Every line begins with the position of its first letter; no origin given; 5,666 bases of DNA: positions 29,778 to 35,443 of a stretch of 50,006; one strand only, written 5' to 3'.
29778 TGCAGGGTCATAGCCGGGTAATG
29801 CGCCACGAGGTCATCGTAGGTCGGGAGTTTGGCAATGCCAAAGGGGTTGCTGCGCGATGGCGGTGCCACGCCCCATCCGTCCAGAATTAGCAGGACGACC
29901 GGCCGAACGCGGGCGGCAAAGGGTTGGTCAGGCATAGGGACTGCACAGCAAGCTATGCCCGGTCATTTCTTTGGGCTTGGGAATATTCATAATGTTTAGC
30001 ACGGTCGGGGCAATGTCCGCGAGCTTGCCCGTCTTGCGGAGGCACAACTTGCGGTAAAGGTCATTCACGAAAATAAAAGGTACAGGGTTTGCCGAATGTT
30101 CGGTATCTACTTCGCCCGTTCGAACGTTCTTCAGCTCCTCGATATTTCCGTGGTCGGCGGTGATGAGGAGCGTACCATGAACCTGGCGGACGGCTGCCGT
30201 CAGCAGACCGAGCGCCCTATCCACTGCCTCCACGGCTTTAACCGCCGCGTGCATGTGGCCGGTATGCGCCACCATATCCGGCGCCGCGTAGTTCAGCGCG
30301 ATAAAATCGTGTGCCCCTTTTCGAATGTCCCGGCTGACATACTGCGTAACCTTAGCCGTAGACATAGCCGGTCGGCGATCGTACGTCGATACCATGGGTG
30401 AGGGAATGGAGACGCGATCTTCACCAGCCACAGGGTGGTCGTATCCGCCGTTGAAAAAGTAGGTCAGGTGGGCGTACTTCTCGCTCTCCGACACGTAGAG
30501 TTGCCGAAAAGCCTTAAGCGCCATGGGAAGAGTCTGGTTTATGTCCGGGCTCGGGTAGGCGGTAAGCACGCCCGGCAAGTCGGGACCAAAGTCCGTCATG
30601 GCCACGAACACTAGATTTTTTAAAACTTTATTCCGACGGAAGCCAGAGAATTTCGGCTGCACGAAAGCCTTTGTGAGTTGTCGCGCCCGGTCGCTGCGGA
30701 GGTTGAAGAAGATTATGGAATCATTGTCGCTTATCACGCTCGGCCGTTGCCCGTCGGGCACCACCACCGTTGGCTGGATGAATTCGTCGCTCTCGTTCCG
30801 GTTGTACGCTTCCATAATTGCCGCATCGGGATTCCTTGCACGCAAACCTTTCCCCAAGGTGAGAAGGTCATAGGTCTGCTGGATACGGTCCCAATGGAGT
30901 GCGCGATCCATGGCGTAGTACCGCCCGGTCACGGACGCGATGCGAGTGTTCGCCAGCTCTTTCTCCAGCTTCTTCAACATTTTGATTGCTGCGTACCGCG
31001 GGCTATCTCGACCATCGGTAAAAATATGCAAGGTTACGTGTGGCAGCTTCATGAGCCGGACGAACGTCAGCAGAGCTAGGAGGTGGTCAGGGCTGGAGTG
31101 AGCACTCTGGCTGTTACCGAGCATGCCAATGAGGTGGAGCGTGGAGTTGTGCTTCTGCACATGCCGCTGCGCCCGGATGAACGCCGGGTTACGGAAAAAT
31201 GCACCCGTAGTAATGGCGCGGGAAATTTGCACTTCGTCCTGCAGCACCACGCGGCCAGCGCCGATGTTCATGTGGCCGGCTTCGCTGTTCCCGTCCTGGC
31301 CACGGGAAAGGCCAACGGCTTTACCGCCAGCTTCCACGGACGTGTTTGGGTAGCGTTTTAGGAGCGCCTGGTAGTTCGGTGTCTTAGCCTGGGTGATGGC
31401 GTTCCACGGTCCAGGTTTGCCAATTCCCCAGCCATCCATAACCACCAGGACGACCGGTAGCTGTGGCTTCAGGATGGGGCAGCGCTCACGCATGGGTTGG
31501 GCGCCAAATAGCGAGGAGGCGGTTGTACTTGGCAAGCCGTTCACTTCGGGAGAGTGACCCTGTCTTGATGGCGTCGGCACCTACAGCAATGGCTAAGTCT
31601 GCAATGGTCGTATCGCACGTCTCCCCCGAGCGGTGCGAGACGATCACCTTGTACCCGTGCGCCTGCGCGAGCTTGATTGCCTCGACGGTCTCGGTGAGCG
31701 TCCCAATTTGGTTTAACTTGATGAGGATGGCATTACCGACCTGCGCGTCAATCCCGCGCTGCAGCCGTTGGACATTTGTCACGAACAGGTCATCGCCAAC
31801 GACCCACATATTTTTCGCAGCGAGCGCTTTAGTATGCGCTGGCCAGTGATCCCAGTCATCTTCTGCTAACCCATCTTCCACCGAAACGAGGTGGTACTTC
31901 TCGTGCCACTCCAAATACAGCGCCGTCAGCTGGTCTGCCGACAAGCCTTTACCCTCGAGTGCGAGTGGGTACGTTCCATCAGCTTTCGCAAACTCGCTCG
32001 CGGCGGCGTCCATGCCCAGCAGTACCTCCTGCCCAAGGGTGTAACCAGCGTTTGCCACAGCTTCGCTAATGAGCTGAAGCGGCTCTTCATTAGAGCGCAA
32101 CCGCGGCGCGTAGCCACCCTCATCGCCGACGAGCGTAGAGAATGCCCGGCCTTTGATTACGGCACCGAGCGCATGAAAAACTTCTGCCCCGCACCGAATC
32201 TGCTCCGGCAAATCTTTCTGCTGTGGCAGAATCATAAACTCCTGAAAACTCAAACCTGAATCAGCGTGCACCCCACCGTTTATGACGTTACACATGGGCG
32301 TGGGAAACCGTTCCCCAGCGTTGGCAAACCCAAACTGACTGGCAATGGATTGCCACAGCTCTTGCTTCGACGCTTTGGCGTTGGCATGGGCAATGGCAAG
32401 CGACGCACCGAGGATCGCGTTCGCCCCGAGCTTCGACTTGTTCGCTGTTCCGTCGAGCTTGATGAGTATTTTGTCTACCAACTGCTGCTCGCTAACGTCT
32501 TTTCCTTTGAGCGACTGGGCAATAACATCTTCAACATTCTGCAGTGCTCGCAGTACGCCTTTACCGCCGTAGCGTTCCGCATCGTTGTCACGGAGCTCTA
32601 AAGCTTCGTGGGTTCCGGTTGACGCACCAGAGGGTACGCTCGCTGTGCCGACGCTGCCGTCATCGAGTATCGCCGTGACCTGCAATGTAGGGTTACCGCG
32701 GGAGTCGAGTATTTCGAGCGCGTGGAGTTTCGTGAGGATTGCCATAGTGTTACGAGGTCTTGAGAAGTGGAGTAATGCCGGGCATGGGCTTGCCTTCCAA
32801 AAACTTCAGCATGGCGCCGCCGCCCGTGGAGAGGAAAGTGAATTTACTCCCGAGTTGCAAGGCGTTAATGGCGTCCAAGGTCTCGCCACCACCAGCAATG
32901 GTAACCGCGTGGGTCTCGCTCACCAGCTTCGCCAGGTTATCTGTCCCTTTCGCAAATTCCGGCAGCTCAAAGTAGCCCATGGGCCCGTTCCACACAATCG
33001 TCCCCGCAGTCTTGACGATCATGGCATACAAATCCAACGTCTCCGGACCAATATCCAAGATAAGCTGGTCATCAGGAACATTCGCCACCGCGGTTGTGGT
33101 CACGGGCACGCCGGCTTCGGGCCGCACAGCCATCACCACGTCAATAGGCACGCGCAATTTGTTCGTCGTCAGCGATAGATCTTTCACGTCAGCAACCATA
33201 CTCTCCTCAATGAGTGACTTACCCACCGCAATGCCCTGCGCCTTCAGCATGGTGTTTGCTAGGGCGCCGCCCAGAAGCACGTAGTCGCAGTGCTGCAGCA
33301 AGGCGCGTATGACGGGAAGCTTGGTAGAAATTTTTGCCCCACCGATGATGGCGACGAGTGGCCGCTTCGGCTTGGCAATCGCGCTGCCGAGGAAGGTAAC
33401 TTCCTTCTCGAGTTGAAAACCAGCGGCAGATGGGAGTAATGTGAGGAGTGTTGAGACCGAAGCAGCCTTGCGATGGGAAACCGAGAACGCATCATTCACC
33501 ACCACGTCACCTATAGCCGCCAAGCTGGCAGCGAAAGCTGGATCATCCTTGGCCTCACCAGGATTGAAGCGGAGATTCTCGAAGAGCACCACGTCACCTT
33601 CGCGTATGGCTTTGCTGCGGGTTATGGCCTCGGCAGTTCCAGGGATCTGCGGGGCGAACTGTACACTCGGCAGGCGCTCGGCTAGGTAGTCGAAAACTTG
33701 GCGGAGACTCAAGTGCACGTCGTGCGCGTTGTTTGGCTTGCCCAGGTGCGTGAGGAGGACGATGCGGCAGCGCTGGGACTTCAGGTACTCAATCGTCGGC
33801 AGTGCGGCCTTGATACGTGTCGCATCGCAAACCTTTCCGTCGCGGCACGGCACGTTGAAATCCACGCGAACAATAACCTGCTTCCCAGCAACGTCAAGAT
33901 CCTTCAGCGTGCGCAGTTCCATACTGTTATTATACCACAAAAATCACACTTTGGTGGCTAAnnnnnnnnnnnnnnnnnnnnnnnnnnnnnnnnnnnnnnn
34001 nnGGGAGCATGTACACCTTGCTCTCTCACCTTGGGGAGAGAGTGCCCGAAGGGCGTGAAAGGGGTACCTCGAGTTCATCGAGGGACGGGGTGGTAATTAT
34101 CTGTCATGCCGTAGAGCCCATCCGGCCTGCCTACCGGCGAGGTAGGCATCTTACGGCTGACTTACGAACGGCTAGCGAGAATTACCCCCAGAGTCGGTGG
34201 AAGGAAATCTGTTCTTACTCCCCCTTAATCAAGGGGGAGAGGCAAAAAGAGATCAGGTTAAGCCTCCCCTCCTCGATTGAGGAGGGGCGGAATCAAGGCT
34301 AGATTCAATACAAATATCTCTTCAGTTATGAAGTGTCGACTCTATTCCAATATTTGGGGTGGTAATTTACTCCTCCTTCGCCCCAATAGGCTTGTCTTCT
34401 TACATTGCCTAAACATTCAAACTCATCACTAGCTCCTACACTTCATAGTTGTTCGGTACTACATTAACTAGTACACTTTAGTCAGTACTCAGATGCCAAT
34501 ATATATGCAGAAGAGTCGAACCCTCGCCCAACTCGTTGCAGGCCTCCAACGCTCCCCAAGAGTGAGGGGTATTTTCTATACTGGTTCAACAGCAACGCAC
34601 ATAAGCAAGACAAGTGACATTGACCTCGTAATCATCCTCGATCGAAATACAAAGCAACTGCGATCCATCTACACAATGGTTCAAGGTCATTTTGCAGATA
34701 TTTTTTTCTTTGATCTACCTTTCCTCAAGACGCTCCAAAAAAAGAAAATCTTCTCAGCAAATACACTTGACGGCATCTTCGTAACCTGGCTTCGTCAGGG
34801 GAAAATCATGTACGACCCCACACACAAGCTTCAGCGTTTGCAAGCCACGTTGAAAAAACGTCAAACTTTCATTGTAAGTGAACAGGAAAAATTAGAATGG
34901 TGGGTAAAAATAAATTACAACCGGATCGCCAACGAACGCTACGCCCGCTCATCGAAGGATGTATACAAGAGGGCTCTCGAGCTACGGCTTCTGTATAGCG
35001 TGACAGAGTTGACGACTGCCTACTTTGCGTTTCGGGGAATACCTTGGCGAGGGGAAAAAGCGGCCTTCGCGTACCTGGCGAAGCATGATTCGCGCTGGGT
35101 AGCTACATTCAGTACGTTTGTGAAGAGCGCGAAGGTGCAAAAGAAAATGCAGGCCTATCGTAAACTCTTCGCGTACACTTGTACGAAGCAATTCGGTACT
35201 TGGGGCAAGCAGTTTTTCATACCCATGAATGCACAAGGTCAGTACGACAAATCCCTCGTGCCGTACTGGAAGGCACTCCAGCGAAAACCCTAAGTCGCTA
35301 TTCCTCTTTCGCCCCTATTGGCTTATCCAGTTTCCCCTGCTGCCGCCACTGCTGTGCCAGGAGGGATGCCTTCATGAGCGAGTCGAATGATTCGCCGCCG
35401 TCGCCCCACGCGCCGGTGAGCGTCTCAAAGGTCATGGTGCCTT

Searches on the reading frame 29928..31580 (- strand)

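Call 49: search_protein_families(library=pfam, proteins=[window:29928-31580:-], max_evalue=0.001)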
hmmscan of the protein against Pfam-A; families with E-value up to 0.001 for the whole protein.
window:29928-31580:- (550 aa): 2 families
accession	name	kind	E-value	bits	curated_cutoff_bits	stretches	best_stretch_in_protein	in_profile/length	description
PF01676.23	Metalloenzyme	-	6.9e-68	229.3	24.3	1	42-534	2-251/252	Metalloenzyme superfamily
PF06415.18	iPGM_N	-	4.4e-64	216.4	27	1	119-331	1-215/217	BPG-independent PGAM N-terminus (iPGM_N)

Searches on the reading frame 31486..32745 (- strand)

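Call 49: search_protein_families(library=pfam, proteins=[window:31486-32745:-], max_evalue=0.001)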
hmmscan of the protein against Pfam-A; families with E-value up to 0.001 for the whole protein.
window:31486-32745:- (419 aa): 4 families
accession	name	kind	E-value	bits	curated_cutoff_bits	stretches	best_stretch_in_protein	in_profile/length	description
PF00113.28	Enolase_C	-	3.5e-99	332.3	21.5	1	147-413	4-277/296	Enolase, C-terminal TIM barrel domain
PF03952.21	Enolase_N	-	3.4e-52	176.5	35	1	5-133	2-130/131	Enolase, N-terminal domain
PF13378.12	MR_MLE_C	-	4.2e-05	23.8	29.4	1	279-388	65-171/219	Enolase C-terminal domain-like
PF07476.17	MAAL_C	-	0.00075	19.2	27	1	315-392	142-220/249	Methylaspartate ammonia-lyase C-terminus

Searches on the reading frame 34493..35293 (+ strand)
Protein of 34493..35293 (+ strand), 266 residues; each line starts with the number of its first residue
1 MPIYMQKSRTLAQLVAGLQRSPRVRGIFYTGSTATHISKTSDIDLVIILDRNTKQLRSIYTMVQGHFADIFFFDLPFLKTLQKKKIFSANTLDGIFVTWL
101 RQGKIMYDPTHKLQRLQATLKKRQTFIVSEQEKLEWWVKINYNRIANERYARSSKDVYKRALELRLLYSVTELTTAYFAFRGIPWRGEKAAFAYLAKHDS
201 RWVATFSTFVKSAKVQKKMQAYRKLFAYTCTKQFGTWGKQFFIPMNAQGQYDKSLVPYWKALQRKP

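Call 4: search_protein_families(library=pfam, proteins=[window:34493-35293:+], max_evalue=0.01)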
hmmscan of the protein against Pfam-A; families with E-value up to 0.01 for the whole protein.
window:34493-35293:+ (266 aa): 3 families
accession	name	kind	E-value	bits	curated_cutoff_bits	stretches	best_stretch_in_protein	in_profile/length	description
PF18765.7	Polbeta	-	0.00097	19.7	26.9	1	17-66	6-58/93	Polymerase beta, Nucleotidyltransferase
PF01909.29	NTP_transf_2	-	0.0017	19.1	21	1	20-62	11-47/93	Nucleotidyltransferase domain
PF23998.1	BTB_BTBDG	-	0.0067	17.1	27.9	0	80-169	12-99/122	BTBDG BTB/POZ domain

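Call 5: search_protein_families(library=ncbifam, proteins=[window:34493-35293:+], max_evalue=0.01)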
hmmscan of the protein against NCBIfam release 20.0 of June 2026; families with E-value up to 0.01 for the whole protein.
window:34493-35293:+ (266 aa): 0 families
